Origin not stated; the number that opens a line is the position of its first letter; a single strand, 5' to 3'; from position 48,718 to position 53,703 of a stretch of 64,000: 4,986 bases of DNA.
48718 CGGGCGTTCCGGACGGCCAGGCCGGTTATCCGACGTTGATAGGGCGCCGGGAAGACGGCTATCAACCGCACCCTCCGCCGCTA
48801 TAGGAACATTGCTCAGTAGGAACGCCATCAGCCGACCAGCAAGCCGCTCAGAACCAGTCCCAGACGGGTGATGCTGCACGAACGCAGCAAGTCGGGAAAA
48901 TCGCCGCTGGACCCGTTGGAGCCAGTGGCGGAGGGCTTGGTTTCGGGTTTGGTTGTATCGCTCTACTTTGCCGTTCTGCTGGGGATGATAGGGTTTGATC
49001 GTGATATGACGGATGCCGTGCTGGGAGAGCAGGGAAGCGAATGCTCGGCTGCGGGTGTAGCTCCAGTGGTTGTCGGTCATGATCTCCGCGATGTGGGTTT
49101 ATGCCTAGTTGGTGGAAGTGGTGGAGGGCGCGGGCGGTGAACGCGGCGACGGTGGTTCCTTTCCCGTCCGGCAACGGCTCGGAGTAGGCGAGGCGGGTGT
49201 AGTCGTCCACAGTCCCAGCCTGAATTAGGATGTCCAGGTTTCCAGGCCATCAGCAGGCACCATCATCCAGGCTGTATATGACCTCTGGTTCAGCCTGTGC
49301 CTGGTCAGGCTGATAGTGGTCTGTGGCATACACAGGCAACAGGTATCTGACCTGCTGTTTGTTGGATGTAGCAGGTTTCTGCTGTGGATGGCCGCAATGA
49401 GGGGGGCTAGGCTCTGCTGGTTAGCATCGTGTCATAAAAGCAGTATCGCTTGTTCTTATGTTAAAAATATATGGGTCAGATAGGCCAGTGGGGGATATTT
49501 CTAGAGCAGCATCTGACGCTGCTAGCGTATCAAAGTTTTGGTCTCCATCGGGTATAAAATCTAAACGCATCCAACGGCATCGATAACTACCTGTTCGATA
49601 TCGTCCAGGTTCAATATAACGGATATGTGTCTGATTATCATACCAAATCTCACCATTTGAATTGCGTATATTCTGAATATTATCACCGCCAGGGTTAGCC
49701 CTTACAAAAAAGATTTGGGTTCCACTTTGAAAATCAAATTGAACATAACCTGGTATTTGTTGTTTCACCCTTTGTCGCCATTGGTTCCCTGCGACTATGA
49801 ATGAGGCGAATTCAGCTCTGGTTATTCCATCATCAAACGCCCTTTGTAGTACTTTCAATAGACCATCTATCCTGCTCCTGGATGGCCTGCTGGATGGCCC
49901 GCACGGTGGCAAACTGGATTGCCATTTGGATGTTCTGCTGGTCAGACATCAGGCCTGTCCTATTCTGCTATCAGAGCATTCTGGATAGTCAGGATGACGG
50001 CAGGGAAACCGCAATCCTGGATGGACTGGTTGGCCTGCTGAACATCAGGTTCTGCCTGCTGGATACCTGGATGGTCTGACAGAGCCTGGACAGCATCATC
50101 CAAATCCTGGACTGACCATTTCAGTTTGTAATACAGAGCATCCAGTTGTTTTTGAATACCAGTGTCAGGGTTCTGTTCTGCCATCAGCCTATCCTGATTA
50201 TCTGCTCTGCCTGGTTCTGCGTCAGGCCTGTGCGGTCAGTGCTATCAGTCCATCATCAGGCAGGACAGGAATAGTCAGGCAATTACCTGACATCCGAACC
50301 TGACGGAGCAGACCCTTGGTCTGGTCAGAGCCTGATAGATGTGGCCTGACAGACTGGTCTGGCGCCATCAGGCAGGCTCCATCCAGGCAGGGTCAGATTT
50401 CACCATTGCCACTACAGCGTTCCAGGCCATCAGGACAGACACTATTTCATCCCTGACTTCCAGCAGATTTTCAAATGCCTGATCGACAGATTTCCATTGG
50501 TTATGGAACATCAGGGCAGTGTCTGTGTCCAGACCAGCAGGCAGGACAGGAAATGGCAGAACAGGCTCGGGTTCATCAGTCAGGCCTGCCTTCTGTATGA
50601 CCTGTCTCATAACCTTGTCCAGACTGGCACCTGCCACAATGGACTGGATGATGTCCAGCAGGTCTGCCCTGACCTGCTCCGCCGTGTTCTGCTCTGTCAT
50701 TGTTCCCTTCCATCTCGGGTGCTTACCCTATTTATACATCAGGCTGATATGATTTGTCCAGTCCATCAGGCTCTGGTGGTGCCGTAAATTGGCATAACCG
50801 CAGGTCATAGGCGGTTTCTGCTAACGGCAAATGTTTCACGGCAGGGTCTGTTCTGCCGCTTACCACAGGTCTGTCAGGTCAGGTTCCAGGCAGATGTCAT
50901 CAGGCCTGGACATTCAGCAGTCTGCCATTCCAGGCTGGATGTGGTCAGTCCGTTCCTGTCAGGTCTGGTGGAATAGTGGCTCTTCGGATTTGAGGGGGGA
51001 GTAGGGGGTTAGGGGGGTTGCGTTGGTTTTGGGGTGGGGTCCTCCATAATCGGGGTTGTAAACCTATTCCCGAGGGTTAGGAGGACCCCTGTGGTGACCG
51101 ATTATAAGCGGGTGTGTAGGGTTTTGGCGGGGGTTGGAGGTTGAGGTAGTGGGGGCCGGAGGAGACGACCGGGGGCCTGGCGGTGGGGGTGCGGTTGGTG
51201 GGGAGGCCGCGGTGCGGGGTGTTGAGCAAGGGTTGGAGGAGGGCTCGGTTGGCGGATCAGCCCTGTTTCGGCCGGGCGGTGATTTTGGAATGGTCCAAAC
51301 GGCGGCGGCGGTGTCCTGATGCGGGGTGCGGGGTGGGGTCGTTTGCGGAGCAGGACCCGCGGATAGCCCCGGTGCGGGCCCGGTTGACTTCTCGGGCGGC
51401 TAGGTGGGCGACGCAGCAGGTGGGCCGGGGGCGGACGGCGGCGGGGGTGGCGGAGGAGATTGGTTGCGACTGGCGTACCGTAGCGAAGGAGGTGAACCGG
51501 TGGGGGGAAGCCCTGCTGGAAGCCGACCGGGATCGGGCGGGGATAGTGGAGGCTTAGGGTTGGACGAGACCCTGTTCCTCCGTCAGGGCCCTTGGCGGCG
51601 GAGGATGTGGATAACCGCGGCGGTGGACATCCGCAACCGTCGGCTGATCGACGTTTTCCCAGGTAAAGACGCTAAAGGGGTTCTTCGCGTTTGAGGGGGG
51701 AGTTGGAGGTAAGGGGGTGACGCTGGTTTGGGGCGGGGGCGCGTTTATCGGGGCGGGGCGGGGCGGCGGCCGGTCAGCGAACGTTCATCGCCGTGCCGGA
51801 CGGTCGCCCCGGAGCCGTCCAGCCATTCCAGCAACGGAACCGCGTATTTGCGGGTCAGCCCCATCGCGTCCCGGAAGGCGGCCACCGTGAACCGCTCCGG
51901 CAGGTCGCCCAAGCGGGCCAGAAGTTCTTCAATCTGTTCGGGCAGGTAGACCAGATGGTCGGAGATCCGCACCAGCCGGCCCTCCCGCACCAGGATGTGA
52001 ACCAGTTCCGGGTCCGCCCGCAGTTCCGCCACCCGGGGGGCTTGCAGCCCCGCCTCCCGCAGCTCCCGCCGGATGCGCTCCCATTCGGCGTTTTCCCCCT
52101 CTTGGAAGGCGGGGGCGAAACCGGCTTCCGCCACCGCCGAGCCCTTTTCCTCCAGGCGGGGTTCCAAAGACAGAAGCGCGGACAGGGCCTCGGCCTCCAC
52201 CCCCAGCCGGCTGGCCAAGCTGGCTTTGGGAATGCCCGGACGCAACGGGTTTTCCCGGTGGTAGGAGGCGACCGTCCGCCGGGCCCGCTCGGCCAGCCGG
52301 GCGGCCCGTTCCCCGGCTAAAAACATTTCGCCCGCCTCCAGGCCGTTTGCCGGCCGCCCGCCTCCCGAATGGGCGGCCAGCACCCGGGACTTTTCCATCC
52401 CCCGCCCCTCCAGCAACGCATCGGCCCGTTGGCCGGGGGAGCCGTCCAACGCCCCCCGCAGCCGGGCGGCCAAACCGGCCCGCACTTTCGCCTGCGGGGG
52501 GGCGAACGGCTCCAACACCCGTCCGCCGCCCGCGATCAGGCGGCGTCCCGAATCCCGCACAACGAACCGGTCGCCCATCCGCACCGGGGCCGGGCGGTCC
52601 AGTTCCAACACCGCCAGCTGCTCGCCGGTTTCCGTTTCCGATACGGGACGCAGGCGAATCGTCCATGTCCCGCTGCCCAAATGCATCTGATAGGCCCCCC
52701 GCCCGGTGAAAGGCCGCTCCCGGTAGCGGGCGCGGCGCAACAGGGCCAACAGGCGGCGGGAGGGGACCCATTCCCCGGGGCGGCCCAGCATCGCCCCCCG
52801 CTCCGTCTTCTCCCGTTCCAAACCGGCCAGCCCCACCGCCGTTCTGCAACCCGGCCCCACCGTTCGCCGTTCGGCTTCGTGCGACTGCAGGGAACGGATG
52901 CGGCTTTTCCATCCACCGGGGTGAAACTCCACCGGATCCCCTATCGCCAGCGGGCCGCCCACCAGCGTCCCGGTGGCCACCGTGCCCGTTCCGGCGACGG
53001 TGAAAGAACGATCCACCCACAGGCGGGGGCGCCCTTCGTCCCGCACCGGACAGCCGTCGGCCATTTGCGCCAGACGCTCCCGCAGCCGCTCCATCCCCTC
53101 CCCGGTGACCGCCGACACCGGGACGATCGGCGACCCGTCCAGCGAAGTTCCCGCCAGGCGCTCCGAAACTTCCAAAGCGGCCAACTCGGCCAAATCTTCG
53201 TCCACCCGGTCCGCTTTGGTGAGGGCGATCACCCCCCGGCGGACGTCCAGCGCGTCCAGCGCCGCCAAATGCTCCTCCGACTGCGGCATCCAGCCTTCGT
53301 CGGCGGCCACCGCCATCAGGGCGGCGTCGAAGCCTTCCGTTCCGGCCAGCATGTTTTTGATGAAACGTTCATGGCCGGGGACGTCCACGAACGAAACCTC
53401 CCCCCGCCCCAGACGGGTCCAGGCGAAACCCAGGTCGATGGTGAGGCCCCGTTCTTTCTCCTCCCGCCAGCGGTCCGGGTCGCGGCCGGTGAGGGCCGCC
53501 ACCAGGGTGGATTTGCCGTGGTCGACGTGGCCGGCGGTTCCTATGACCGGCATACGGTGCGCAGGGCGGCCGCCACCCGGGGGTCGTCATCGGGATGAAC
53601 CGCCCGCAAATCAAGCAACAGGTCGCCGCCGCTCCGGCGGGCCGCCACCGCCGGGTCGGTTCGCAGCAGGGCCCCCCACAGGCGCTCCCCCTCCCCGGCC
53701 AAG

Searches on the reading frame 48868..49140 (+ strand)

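Call 7: search_protein_families(library=pfam, proteins=[window:48868-49140:+], max_evalue=0.01)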
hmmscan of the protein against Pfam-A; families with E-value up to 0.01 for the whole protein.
window:48868-49140:+ (90 aa): 1 family
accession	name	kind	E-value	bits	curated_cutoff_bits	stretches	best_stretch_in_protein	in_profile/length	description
PF17647.6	DUF5518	-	0.004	17.7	27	1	19-87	48-114/116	Family of unknown function (DUF5518)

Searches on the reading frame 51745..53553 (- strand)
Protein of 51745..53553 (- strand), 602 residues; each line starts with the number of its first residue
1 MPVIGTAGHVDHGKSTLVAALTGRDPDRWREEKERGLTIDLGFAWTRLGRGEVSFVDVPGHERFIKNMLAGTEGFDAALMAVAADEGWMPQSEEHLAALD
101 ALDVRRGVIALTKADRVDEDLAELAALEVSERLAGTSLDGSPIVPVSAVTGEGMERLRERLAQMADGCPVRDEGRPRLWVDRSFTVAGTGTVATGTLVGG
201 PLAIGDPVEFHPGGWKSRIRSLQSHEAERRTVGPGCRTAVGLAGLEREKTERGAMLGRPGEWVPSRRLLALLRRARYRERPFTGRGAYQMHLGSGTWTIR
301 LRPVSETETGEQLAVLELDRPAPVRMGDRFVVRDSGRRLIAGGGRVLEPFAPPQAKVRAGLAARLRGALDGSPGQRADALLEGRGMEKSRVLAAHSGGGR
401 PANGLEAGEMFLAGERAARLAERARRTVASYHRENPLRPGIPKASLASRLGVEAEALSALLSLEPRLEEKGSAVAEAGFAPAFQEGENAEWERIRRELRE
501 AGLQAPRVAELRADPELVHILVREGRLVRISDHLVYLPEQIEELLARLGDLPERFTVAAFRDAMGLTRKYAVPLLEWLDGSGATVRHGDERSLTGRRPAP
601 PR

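Call 61: search_protein_families(library=pfam, proteins=[window:51745-53553:-], max_evalue=0.001)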
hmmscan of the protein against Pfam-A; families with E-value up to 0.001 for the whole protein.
window:51745-53553:- (602 aa): 6 families
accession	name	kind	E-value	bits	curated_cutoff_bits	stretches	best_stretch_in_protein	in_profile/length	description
PF00009.33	GTP_EFTU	-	1.6e-32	113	26.5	1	3-164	5-185/188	Elongation factor Tu GTP binding domain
PF09107.17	SelB-wing_3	-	3.8e-16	58.8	23.2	1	553-593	7-47/47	Elongation factor SelB, winged helix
PF09106.17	SelB-wing_2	-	6.2e-08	33.1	22.3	1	427-477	3-52/57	Elongation factor SelB, winged helix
PF25461.1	Beta-barrel_SelB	-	7.9e-08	32.9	27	1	288-352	20-79/80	Selenocysteine-specific elongation factor, beta-barrel domain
PF03144.31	GTP_EFTU_D2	-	6.9e-07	30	30.3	1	190-256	1-72/73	Elongation factor Tu domain 2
PF01926.29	MMR_HSR1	-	5.3e-06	27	21.9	1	4-100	2-101/113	50S ribosome-binding GTPase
